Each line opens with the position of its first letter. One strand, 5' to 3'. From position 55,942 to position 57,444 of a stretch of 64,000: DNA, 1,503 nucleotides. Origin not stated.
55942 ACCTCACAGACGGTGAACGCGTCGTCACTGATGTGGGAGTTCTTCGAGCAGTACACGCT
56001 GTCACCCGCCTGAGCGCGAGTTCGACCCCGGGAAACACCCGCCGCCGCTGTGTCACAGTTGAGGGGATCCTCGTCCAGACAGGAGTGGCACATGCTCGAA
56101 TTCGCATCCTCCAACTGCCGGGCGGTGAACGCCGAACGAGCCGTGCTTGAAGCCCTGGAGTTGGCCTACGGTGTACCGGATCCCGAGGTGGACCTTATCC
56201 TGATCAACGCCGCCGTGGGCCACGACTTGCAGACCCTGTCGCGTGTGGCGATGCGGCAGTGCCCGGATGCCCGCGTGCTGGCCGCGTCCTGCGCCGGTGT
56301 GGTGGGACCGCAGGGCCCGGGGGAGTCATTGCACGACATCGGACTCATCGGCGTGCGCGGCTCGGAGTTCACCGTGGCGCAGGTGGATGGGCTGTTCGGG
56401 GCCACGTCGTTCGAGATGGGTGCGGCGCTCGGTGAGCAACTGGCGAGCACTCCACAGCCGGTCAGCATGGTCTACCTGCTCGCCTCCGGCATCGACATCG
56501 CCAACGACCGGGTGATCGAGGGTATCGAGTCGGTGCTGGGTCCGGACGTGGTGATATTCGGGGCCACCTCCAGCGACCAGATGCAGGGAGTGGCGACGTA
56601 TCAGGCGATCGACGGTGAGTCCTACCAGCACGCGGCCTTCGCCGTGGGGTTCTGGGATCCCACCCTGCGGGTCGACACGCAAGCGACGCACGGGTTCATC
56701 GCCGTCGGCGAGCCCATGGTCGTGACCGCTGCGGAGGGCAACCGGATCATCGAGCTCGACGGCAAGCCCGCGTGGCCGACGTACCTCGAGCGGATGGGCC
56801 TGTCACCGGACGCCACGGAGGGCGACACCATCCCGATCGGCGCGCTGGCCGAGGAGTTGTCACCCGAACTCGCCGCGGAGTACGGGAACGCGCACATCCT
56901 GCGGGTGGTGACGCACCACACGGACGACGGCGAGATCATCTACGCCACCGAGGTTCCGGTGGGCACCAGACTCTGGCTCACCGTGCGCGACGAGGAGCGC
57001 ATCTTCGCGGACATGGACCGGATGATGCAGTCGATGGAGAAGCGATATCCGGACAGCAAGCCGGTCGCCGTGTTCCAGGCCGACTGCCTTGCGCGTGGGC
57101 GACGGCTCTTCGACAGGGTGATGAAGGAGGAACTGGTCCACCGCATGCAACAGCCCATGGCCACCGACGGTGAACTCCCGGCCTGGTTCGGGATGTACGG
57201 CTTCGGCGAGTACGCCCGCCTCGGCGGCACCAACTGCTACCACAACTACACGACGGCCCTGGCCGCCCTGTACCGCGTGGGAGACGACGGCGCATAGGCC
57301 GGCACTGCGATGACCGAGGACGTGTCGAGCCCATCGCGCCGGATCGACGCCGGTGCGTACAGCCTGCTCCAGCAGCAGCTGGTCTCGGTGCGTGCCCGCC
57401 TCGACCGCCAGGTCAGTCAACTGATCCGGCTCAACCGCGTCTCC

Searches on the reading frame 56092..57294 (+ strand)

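Call 26: search_protein_families(library=pfam, max_evalue=0.01, proteins=[window:56092-57294:+])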
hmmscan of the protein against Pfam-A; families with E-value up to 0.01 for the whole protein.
seq(401 aa): 2 families
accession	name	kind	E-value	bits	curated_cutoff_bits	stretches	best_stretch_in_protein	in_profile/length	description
PF08495.15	FIST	-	5.2e-29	101.9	23.2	1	34-225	1-189/189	FIST N domain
PF10442.14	FIST_C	-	4.2e-12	46.8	28.5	1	265-376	30-131/131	FIST C domain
